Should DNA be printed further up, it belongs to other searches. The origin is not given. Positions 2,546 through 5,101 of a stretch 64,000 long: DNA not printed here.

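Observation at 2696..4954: ATP-grasp ligase fused to an FMN alpha-hydroxy-acid oxidase with a four-Cys linker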

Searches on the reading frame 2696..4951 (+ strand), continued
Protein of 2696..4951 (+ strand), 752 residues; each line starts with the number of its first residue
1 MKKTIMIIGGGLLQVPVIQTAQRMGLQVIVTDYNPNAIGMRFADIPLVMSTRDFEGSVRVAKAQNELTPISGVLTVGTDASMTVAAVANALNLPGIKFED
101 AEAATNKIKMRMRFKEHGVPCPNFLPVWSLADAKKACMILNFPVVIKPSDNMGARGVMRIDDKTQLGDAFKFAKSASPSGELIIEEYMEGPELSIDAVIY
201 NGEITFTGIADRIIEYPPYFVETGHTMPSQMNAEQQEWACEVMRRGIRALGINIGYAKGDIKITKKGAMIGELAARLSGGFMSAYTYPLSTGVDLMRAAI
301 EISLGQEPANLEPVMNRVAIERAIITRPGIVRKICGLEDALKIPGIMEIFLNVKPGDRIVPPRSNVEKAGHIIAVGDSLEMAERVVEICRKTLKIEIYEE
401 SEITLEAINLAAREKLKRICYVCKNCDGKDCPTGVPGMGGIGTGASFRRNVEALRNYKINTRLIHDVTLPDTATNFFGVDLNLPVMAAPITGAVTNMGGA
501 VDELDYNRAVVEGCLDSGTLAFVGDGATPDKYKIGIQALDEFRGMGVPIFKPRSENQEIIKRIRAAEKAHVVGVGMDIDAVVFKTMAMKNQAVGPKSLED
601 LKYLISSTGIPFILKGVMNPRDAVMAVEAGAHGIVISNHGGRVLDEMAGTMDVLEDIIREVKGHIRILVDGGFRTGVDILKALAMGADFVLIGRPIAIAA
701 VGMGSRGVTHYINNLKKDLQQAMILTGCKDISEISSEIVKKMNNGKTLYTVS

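Call 6: find_homologous_proteins(query=window:2696-4951:+, max_evalue=1e-10)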
Query window:2696-4951:+ (752 aa): 1691 proteins with E <= 1e-10 among 8000 candidates; the best 120 are listed.
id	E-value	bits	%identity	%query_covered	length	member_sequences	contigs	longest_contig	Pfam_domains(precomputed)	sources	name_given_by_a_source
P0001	0.0e+0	1374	81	99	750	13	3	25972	PF13535.12,PF01070.25,PF02786.23,PF00478.32,PF02222.28,PF02655.20,PF18603.8,PF07478.19,PF01645.24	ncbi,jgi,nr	ncbi:MAG TPA: alpha-hydroxy-acid oxidizing protein [Spirochaetota bacterium]|nr:alpha-hydroxy-acid o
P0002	0.0e+0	1371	79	99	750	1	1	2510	PF13535.12,PF01070.25,PF15632.12,PF02786.23,PF02222.28,PF02655.20,PF18603.8,PF07478.19,PF01645.24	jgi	jgi:isopentenyl diphosphate isomerase/L-lactate dehydrogenase-like FMN-dependent dehydrogenase/bioti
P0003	0.0e+0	1362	81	97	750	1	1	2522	PF13535.12,PF01070.25,PF02786.23,PF02222.28,PF02655.20,PF18603.8,PF07478.19,PF01645.24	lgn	-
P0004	0.0e+0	1362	80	99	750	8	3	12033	PF13535.12,PF01070.25,PF02786.23,PF02222.28,PF02655.20,PF01071.25,PF18603.8,PF07478.19,PF01645.24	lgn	-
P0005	0.0e+0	1358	80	99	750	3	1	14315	PF13535.12,PF01070.25,PF15632.12,PF02786.23,PF02222.28,PF02655.20,PF18603.8,PF07478.19,PF01645.24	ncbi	-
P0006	0.0e+0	1343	78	99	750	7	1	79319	PF13535.12,PF01070.25,PF02786.23,PF02222.28,PF02655.20,PF01071.25,PF18603.8,PF07478.19,PF01645.24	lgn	-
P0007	0.0e+0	1343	77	99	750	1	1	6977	PF13535.12,PF01070.25,PF02786.23,PF02222.28,PF18130.7,PF02655.20,PF01071.25,PF18603.8,PF07478.19,PF01645.24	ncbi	-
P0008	0.0e+0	1329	79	100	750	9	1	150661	PF13535.12,PF01070.25,PF15632.12,PF02786.23,PF00478.32,PF02222.28,PF02655.20,PF01071.25,PF18603.8,PF07478.19,PF01645.24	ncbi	-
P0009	0.0e+0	1328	77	99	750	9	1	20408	PF13535.12,PF01070.25,PF02786.23,PF02222.28,PF02655.20,PF01071.25,PF18603.8,PF07478.19,PF01645.24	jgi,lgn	jgi:isopentenyl diphosphate isomerase/L-lactate dehydrogenase-like FMN-dependent dehydrogenase/bioti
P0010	0.0e+0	1327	77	99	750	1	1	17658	PF13535.12,PF01070.25,PF02786.23,PF02222.28,PF02655.20,PF18603.8,PF07478.19,PF01645.24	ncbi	-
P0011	0.0e+0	1323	78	99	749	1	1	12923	PF13535.12,PF01070.25,PF05690.21,PF15632.12,PF02786.23,PF02222.28,PF02655.20,PF18603.8,PF07478.19,PF01645.24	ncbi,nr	ncbi:MAG: alpha-hydroxy-acid oxidizing protein [Spirochaetes bacterium]|nr:alpha-hydroxy-acid oxidiz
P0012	0.0e+0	1318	77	99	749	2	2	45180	PF13535.12,PF01070.25,PF05690.21,PF15632.12,PF02786.23,PF02655.20,PF22660.3,PF18603.8,PF07478.19,PF01645.24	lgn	-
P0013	0.0e+0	1317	77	99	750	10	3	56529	PF13535.12,PF01070.25,PF15632.12,PF02786.23,PF02222.28,PF02655.20,PF18603.8,PF07478.19,PF01645.24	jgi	-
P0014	0.0e+0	1313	76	99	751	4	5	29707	PF13535.12,PF01070.25,PF15632.12,PF02786.23,PF02222.28,PF02655.20,PF18603.8,PF07478.19,PF01645.24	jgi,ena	-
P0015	0.0e+0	1312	76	100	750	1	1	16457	PF13535.12,PF01070.25,PF15632.12,PF02786.23,PF02655.20,PF18603.8,PF07478.19,PF01645.24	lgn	-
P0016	0.0e+0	1311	76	100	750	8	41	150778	PF13535.12,PF01070.25,PF02786.23,PF02222.28,PF02655.20,PF18603.8,PF07478.19,PF01645.24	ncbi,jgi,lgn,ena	-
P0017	0.0e+0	1306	76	99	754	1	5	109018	PF13535.12,PF01070.25,PF15632.12,PF02786.23,PF02222.28,PF02655.20,PF18603.8,PF07478.19,PF01645.24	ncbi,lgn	-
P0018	0.0e+0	1306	77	99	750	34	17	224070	PF13535.12,PF01070.25,PF15632.12,PF02786.23,PF02222.28,PF18130.7,PF02655.20,PF18603.8,PF07478.19,PF01645.24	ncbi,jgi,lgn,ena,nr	ncbi:MAG TPA: alpha-hydroxy-acid oxidizing protein [Spirochaetota bacterium]|nr:alpha-hydroxy-acid o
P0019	0.0e+0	1306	77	99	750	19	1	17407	PF13535.12,PF01070.25,PF15632.12,PF02786.23,PF02222.28,PF18130.7,PF02655.20,PF18603.8,PF07478.19,PF01645.24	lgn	-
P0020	0.0e+0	1304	76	99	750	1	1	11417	PF13535.12,PF01070.25,PF02786.23,PF00478.32,PF02222.28,PF18130.7,PF02655.20,PF18603.8,PF07478.19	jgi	jgi:isopentenyl diphosphate isomerase/L-lactate dehydrogenase-like FMN-dependent dehydrogenase/bioti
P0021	0.0e+0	1301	75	99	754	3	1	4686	PF13535.12,PF01070.25,PF02786.23,PF02222.28,PF02655.20,PF18603.8,PF07478.19,PF01645.24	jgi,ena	-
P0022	0.0e+0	1301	76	99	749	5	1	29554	PF13535.12,PF01070.25,PF05690.21,PF15632.12,PF02786.23,PF02222.28,PF02655.20,PF18603.8,PF07478.19,PF01645.24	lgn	-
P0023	0.0e+0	1301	76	99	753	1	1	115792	PF15632.12,PF00478.32,PF02222.28,PF02655.20,PF01071.25,PF07478.19,PF01645.24,PF13535.12,PF01070.25,PF02786.23,PF18130.7,PF18603.8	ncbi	ncbi:MAG: alpha-hydroxy-acid oxidizing protein [Spirochaetota bacterium]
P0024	0.0e+0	1300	76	99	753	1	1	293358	PF15632.12,PF00478.32,PF02222.28,PF02655.20,PF01071.25,PF07478.19,PF01645.24,PF13535.12,PF01070.25,PF02786.23,PF18130.7,PF18603.8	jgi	jgi:isopentenyl diphosphate isomerase/L-lactate dehydrogenase-like FMN-dependent dehydrogenase/bioti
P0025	0.0e+0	1299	76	99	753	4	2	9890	PF13535.12,PF01070.25,PF15632.12,PF02786.23,PF02222.28,PF02655.20,PF01071.25,PF18603.8,PF07478.19,PF01645.24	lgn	-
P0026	0.0e+0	1298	75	99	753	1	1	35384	PF13535.12,PF01070.25,PF15632.12,PF02786.23,PF02222.28,PF02655.20,PF01071.25,PF18603.8,PF07478.19,PF01645.24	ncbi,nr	ncbi:MAG: alpha-hydroxy-acid oxidizing protein [Spirochaetes bacterium]|nr:alpha-hydroxy-acid oxidiz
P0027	0.0e+0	1298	76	99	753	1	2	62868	PF13535.12,PF01070.25,PF15632.12,PF02786.23,PF02222.28,PF18130.7,PF02655.20,PF01071.25,PF18603.8,PF07478.19,PF01645.24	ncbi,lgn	ncbi:MAG: alpha-hydroxy-acid oxidizing protein [Spirochaetota bacterium]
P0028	0.0e+0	1295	75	99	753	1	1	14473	PF15632.12,PF00478.32,PF02222.28,PF02655.20,PF01071.25,PF07478.19,PF01645.24,PF13535.12,PF01070.25,PF02786.23,PF18130.7,PF18603.8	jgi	jgi:isopentenyl diphosphate isomerase/L-lactate dehydrogenase-like FMN-dependent dehydrogenase/bioti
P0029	0.0e+0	1295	76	99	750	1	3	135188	PF13535.12,PF01070.25,PF02786.23,PF02655.20,PF18603.8,PF07478.19,PF01645.24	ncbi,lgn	-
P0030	0.0e+0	1294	75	99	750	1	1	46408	PF13535.12,PF01070.25,PF02786.23,PF02222.28,PF18130.7,PF02655.20,PF01071.25,PF18603.8,PF07478.19,PF01645.24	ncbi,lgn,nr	ncbi:MAG: ATP-grasp domain-containing protein [Spirochaetes bacterium]|nr:MAG: ATP-grasp domain-cont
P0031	0.0e+0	1293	75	99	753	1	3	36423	PF05690.21,PF15632.12,PF02222.28,PF02655.20,PF01071.25,PF07478.19,PF01645.24,PF13535.12,PF01070.25,PF02786.23,PF18130.7,PF18603.8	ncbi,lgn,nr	ncbi:MAG: alpha-hydroxy-acid oxidizing protein [Spirochaetota bacterium]|nr:alpha-hydroxy-acid oxidi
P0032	0.0e+0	1290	75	98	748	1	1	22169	PF15632.12,PF00478.32,PF02222.28,PF02655.20,PF01071.25,PF07478.19,PF01645.24,PF13535.12,PF01070.25,PF02786.23,PF18130.7,PF18603.8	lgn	-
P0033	0.0e+0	1290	78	97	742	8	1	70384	PF13535.12,PF01070.25,PF00478.32,PF02655.20,PF18603.8,PF01645.24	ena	-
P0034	0.0e+0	1289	75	99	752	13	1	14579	PF13535.12,PF01070.25,PF02786.23,PF00478.32,PF02222.28,PF02655.20,PF18603.8,PF07478.19,PF01645.24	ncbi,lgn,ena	-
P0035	0.0e+0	1287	75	99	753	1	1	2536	PF13535.12,PF01070.25,PF15632.12,PF02786.23,PF02222.28,PF02655.20,PF01071.25,PF18603.8,PF07478.19,PF01645.24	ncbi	-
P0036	0.0e+0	1283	75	98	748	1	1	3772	PF05690.21,PF15632.12,PF02222.28,PF02655.20,PF01071.25,PF07478.19,PF01645.24,PF13535.12,PF01070.25,PF02786.23,PF18130.7,PF18603.8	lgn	-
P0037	0.0e+0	1282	76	99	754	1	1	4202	PF13535.12,PF01070.25,PF15632.12,PF02786.23,PF02222.28,PF02655.20,PF01071.25,PF18603.8,PF07478.19,PF01645.24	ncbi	-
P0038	0.0e+0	1280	76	98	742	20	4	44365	PF13535.12,PF01070.25,PF02786.23,PF00478.32,PF02655.20,PF18603.8,PF07478.19,PF01645.24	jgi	-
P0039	0.0e+0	1280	75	99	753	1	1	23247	PF13535.12,PF01070.25,PF15632.12,PF02786.23,PF02222.28,PF18130.7,PF02655.20,PF01071.25,PF18603.8,PF07478.19,PF01645.24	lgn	-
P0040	0.0e+0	1280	76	98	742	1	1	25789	PF13535.12,PF01070.25,PF02655.20,PF18603.8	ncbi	-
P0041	0.0e+0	1277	75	98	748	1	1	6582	PF13535.12,PF01070.25,PF15632.12,PF02786.23,PF02222.28,PF02655.20,PF01071.25,PF18603.8,PF07478.19,PF01645.24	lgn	-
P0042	0.0e+0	1277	75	99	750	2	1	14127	PF13535.12,PF01070.25,PF15632.12,PF02786.23,PF02222.28,PF18130.7,PF02655.20,PF18603.8,PF07478.19,PF01645.24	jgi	jgi:isopentenyl diphosphate isomerase/L-lactate dehydrogenase-like FMN-dependent dehydrogenase/bioti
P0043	0.0e+0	1276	76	99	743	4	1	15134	PF13535.12,PF01070.25,PF02786.23,PF02222.28,PF02655.20,PF18603.8,PF07478.19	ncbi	-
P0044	0.0e+0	1276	76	98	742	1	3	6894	PF13535.12,PF01070.25,PF02655.20,PF18603.8,PF07478.19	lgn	-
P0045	0.0e+0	1276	76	98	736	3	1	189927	PF13535.12,PF01070.25,PF02786.23,PF02222.28,PF02655.20,PF18603.8,PF07478.19,PF01645.24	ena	-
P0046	0.0e+0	1275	74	98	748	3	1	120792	PF15632.12,PF00478.32,PF02222.28,PF02655.20,PF01071.25,PF07478.19,PF01645.24,PF13535.12,PF01070.25,PF02786.23,PF18130.7,PF18603.8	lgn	-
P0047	0.0e+0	1275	76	99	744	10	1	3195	PF13535.12,PF01070.25,PF02786.23,PF00478.32,PF02655.20,PF18603.8,PF07478.19,PF01645.24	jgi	-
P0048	0.0e+0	1275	76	98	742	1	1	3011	PF13535.12,PF01070.25,PF02655.20,PF18603.8,PF07478.19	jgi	-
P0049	0.0e+0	1275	77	98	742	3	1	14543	PF13535.12,PF01070.25,PF02786.23,PF02222.28,PF02655.20,PF01071.25,PF18603.8,PF07478.19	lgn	-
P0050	0.0e+0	1274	76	98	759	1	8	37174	PF13535.12,PF01070.25,PF02786.23,PF02655.20,PF18603.8,PF07478.19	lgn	-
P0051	0.0e+0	1274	75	99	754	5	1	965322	PF13535.12,PF01070.25,PF02655.20,PF18603.8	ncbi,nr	ncbi:MAG: alpha-hydroxy-acid oxidizing protein [Spirochaetes bacterium]|nr:alpha-hydroxy-acid oxidiz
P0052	0.0e+0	1273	75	98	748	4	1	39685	PF13535.12,PF01070.25,PF15632.12,PF02786.23,PF02222.28,PF18130.7,PF02655.20,PF01071.25,PF18603.8,PF07478.19,PF01645.24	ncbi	-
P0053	0.0e+0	1272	75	99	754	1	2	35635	PF13535.12,PF01070.25,PF02786.23,PF00478.32,PF02222.28,PF02655.20,PF01071.25,PF18603.8,PF07478.19,PF01645.24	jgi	-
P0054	0.0e+0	1272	74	99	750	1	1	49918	PF13535.12,PF01070.25,PF15632.12,PF02786.23,PF02222.28,PF18130.7,PF02655.20,PF18603.8,PF01645.24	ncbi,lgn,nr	ncbi:MAG TPA: alpha-hydroxy-acid oxidizing protein [Spirochaetota bacterium]|nr:alpha-hydroxy-acid o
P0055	0.0e+0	1269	76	99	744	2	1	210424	PF13535.12,PF01070.25,PF02786.23,PF00478.32,PF02655.20,PF18603.8,PF07478.19,PF01645.24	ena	-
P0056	0.0e+0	1268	75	99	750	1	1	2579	PF13535.12,PF01070.25,PF02786.23,PF02222.28,PF18130.7,PF02655.20,PF01071.25,PF18603.8,PF07478.19,PF01645.24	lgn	-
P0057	0.0e+0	1267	74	99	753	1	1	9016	PF13535.12,PF01070.25,PF15632.12,PF02786.23,PF02222.28,PF02655.20,PF18603.8,PF07478.19,PF01645.24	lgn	-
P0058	0.0e+0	1266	76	98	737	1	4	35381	PF13535.12,PF01070.25,PF02655.20,PF18603.8,PF07478.19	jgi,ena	jgi:isopentenyl diphosphate isomerase/L-lactate dehydrogenase-like FMN-dependent dehydrogenase/bioti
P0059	0.0e+0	1266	76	98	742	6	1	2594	PF13535.12,PF01070.25,PF02786.23,PF02655.20,PF01071.25,PF18603.8,PF07478.19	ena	-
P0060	0.0e+0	1266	74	99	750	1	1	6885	PF13535.12,PF01070.25,PF02786.23,PF02222.28,PF02655.20,PF01071.25,PF18603.8,PF07478.19,PF01645.24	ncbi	-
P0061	0.0e+0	1265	75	99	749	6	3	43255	PF13535.12,PF01070.25,PF15632.12,PF02655.20,PF18603.8,PF07478.19,PF01645.24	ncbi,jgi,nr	ncbi:MAG TPA: alpha-hydroxy-acid oxidizing protein [Spirochaetota bacterium]|nr:alpha-hydroxy-acid o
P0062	0.0e+0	1265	75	99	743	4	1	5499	PF13535.12,PF01070.25,PF02786.23,PF02222.28,PF02655.20,PF18603.8,PF07478.19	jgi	-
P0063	0.0e+0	1264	74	99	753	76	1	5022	PF15632.12,PF00478.32,PF02222.28,PF02655.20,PF01071.25,PF07478.19,PF01645.24,PF13535.12,PF01070.25,PF02786.23,PF18130.7,PF18603.8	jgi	-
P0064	0.0e+0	1264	76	98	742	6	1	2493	PF13535.12,PF01070.25,PF02786.23,PF02655.20,PF01071.25,PF18603.8,PF07478.19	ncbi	-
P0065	0.0e+0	1264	74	99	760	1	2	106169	PF13535.12,PF01070.25,PF02786.23,PF02222.28,PF02655.20,PF01071.25,PF18603.8,PF07478.19,PF01645.24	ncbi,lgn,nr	ncbi:MAG: alpha-hydroxy-acid oxidizing protein [Spirochaetota bacterium]|nr:alpha-hydroxy-acid oxidi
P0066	0.0e+0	1264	75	99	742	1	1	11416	PF13535.12,PF01070.25,PF02786.23,PF00478.32,PF02655.20,PF18603.8,PF01645.24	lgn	-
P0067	0.0e+0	1263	76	99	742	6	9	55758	PF13535.12,PF01070.25,PF02655.20,PF18603.8,PF07478.19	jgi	jgi:isopentenyl diphosphate isomerase/L-lactate dehydrogenase-like FMN-dependent dehydrogenase/bioti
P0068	0.0e+0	1262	75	99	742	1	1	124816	PF13535.12,PF01070.25,PF02786.23,PF02655.20,PF18603.8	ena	-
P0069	0.0e+0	1261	75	99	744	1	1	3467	PF13535.12,PF01070.25,PF00478.32,PF02655.20,PF18603.8,PF07478.19,PF01645.24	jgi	jgi:isopentenyl diphosphate isomerase/L-lactate dehydrogenase-like FMN-dependent dehydrogenase/bioti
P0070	0.0e+0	1260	74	99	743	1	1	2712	PF13535.12,PF01070.25,PF15632.12,PF02786.23,PF02655.20,PF18603.8,PF07478.19,PF01645.24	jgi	-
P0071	0.0e+0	1260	75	98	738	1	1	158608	PF13535.12,PF01070.25,PF02786.23,PF02655.20,PF01071.25,PF18603.8,PF07478.19,PF01645.24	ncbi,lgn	-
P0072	0.0e+0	1259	75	98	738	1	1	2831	PF13535.12,PF01070.25,PF02655.20,PF18603.8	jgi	jgi:isopentenyl diphosphate isomerase/L-lactate dehydrogenase-like FMN-dependent dehydrogenase/bioti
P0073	0.0e+0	1258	75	98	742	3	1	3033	PF13535.12,PF01070.25,PF02786.23,PF00478.32,PF02222.28,PF02655.20,PF18603.8,PF07478.19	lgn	-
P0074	0.0e+0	1256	75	98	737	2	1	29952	PF13535.12,PF01070.25,PF02655.20,PF18603.8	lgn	-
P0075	0.0e+0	1255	75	98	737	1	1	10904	PF13535.12,PF01070.25,PF00478.32,PF02655.20,PF18603.8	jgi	jgi:isopentenyl diphosphate isomerase/L-lactate dehydrogenase-like FMN-dependent dehydrogenase/bioti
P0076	0.0e+0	1254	75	98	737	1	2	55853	PF13535.12,PF01070.25,PF02786.23,PF00478.32,PF02655.20,PF18603.8,PF01645.24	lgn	-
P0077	0.0e+0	1254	75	98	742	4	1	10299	PF13535.12,PF01070.25,PF02655.20,PF18603.8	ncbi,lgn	-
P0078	0.0e+0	1254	74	99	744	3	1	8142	PF13535.12,PF01070.25,PF02786.23,PF02655.20,PF18603.8,PF07478.19,PF01645.24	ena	-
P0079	0.0e+0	1254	74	99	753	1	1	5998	PF13535.12,PF01070.25,PF02786.23,PF02222.28,PF02655.20,PF01071.25,PF18603.8,PF07478.19,PF01645.24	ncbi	-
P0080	0.0e+0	1254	75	98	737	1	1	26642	PF13535.12,PF01070.25,PF02786.23,PF00478.32,PF02655.20,PF18603.8,PF01645.24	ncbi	-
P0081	0.0e+0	1254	75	98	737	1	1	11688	PF13535.12,PF01070.25,PF02786.23,PF00478.32,PF02655.20,PF18603.8,PF01645.24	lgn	-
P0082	0.0e+0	1252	74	99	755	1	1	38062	PF13535.12,PF01070.25,PF02786.23,PF02655.20,PF01071.25,PF18603.8,PF07478.19,PF01645.24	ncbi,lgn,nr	ncbi:MAG: alpha-hydroxy-acid oxidizing protein [Spirochaetes bacterium]|nr:alpha-hydroxy-acid oxidiz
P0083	0.0e+0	1249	74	98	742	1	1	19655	PF13535.12,PF01070.25,PF02222.28,PF02655.20,PF01071.25,PF18603.8,PF07478.19,PF01645.24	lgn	-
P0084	0.0e+0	1249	74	99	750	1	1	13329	PF13535.12,PF01070.25,PF02786.23,PF02222.28,PF02655.20,PF01071.25,PF18603.8,PF07478.19,PF01645.24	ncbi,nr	ncbi:MAG: alpha-hydroxy-acid oxidizing protein [Spirochaetes bacterium]|nr:alpha-hydroxy-acid oxidiz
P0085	0.0e+0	1248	75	98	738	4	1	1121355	PF13535.12,PF01070.25,PF02786.23,PF00478.32,PF02222.28,PF02655.20,PF01071.25,PF18603.8,PF07478.19,PF01645.24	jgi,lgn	-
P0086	0.0e+0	1246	75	99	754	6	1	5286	PF13535.12,PF01070.25,PF02786.23,PF02222.28,PF02655.20,PF18603.8,PF07478.19,PF01645.24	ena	-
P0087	0.0e+0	1245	75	98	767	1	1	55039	PF13535.12,PF01070.25,PF02786.23,PF00478.32,PF02655.20,PF01071.25,PF18603.8,PF07478.19,PF01645.24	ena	-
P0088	0.0e+0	1245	74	98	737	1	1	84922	PF13535.12,PF01070.25,PF02786.23,PF18130.7,PF02655.20,PF18603.8,PF01645.24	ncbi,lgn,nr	ncbi:MAG: alpha-hydroxy-acid oxidizing protein [Spirochaetes bacterium]|nr:alpha-hydroxy-acid oxidiz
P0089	0.0e+0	1241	74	97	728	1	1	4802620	PF13535.12,PF01070.25,PF02655.20,PF18603.8,PF07478.19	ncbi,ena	-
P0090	0.0e+0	1241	74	98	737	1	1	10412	PF13535.12,PF01070.25,PF02222.28,PF02655.20,PF01071.25,PF18603.8,PF07478.19,PF01645.24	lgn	-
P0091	0.0e+0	1241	74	98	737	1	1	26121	PF13535.12,PF01070.25,PF02655.20,PF18603.8,PF01645.24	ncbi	-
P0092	0.0e+0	1241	73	99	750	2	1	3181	PF13535.12,PF01070.25,PF02786.23,PF00478.32,PF02222.28,PF02655.20,PF01071.25,PF18603.8,PF07478.19,PF01645.24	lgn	-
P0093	0.0e+0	1240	74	99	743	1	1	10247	PF13535.12,PF01070.25,PF02222.28,PF02655.20,PF18603.8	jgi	jgi:isopentenyl diphosphate isomerase/L-lactate dehydrogenase-like FMN-dependent dehydrogenase/bioti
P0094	0.0e+0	1240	74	98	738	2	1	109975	PF13535.12,PF01070.25,PF02786.23,PF02222.28,PF02655.20,PF01071.25,PF18603.8,PF07478.19,PF01645.24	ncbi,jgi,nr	ncbi:MAG: alpha-hydroxy-acid oxidizing protein [Spirochaetes bacterium]|jgi:isopentenyl diphosphate 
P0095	0.0e+0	1240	74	99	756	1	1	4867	PF13535.12,PF01070.25,PF02655.20,PF18603.8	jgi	jgi:isopentenyl diphosphate isomerase/L-lactate dehydrogenase-like FMN-dependent dehydrogenase/bioti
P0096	0.0e+0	1239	74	98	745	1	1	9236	PF13535.12,PF01070.25,PF02786.23,PF02655.20,PF01071.25,PF18603.8,PF07478.19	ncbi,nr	ncbi:MAG: ATP-grasp domain-containing protein [bacterium]|nr:ATP-grasp domain-containing protein [ba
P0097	0.0e+0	1239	73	99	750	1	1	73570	PF13535.12,PF01070.25,PF02786.23,PF02222.28,PF02655.20,PF01071.25,PF18603.8,PF07478.19,PF01645.24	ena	-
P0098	0.0e+0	1237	73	99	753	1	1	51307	PF13535.12,PF01070.25,PF02786.23,PF00478.32,PF02222.28,PF02655.20,PF01071.25,PF18603.8,PF07478.19,PF01645.24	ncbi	ncbi:MAG: alpha-hydroxy-acid oxidizing protein [Spirochaetota bacterium]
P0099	0.0e+0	1237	73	99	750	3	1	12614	PF13535.12,PF01070.25,PF15632.12,PF02786.23,PF00478.32,PF02222.28,PF02655.20,PF01071.25,PF18603.8,PF07478.19,PF01645.24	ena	-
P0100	0.0e+0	1237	74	98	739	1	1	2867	PF13535.12,PF01070.25,PF00478.32,PF02222.28,PF02655.20,PF18603.8,PF07478.19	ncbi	-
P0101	0.0e+0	1236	74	98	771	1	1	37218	PF13535.12,PF01070.25,PF02786.23,PF02222.28,PF18130.7,PF02655.20,PF01071.25,PF18603.8,PF07478.19,PF01645.24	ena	-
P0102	0.0e+0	1235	72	99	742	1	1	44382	PF13535.12,PF01070.25,PF02786.23,PF02222.28,PF02655.20,PF01071.25,PF18603.8,PF07478.19,PF01645.24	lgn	-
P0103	0.0e+0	1235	74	98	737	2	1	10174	PF13535.12,PF01070.25,PF00478.32,PF02655.20,PF18603.8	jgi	-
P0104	0.0e+0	1234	73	99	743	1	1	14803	PF13535.12,PF01070.25,PF02786.23,PF00478.32,PF02222.28,PF02655.20,PF01071.25,PF18603.8,PF07478.19,PF01645.24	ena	-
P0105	0.0e+0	1234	75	99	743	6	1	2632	PF13535.12,PF01070.25,PF02786.23,PF02222.28,PF02655.20,PF18603.8,PF07478.19,PF01645.24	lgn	-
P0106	0.0e+0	1232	73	99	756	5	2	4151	PF13535.12,PF01070.25,PF15632.12,PF02786.23,PF00478.32,PF02655.20,PF18603.8,PF07478.19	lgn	-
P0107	0.0e+0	1230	74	99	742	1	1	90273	PF13535.12,PF01070.25,PF02786.23,PF00478.32,PF02655.20,PF18603.8,PF07478.19,PF01645.24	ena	-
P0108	0.0e+0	1230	73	99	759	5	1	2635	PF13535.12,PF01070.25,PF02786.23,PF00478.32,PF02222.28,PF02655.20,PF01071.25,PF18603.8,PF07478.19,PF01645.24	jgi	jgi:isopentenyl diphosphate isomerase/L-lactate dehydrogenase-like FMN-dependent dehydrogenase/bioti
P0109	0.0e+0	1230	73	99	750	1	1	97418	PF13535.12,PF01070.25,PF02786.23,PF00478.32,PF02222.28,PF18130.7,PF02655.20,PF01071.25,PF18603.8,PF07478.19,PF01645.24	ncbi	-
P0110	0.0e+0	1229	72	98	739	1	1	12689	PF13535.12,PF01070.25,PF02786.23,PF00478.32,PF02222.28,PF02655.20,PF01071.25,PF18603.8,PF07478.19,PF01645.24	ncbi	-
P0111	0.0e+0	1227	74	98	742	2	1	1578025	PF13535.12,PF01070.25,PF02786.23,PF02655.20,PF18603.8,PF07478.19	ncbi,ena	-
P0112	0.0e+0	1226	73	98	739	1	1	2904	PF13535.12,PF01070.25,PF03060.22,PF02222.28,PF02655.20,PF18603.8,PF07478.19,PF01645.24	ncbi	-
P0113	0.0e+0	1225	73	99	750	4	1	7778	PF13535.12,PF01070.25,PF02786.23,PF02222.28,PF02655.20,PF01071.25,PF18603.8,PF07478.19,PF01645.24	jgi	jgi:isopentenyl diphosphate isomerase/L-lactate dehydrogenase-like FMN-dependent dehydrogenase/bioti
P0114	0.0e+0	1225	73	98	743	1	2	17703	PF13535.12,PF01070.25,PF02786.23,PF00478.32,PF02655.20,PF18603.8,PF07478.19,PF01645.24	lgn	-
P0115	0.0e+0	1225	73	99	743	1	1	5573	PF13535.12,PF01070.25,PF02222.28,PF02655.20,PF18603.8,PF07478.19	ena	-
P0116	0.0e+0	1225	74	99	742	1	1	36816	PF13535.12,PF01070.25,PF02786.23,PF18130.7,PF02655.20,PF18603.8,PF07478.19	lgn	-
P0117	0.0e+0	1223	72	98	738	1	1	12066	PF13535.12,PF01070.25,PF02786.23,PF00478.32,PF02222.28,PF02655.20,PF18603.8,PF07478.19,PF01645.24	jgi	jgi:isopentenyl diphosphate isomerase/L-lactate dehydrogenase-like FMN-dependent dehydrogenase/bioti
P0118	0.0e+0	1223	73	99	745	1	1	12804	PF13535.12,PF01070.25,PF02786.23,PF02655.20,PF18603.8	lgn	-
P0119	0.0e+0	1222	73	98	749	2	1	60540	PF13535.12,PF01070.25,PF02786.23,PF02655.20,PF18603.8,PF01645.24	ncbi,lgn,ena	-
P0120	0.0e+0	1217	73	98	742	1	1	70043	PF13535.12,PF01070.25,PF00478.32,PF02655.20,PF18603.8,PF07478.19,PF01645.24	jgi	-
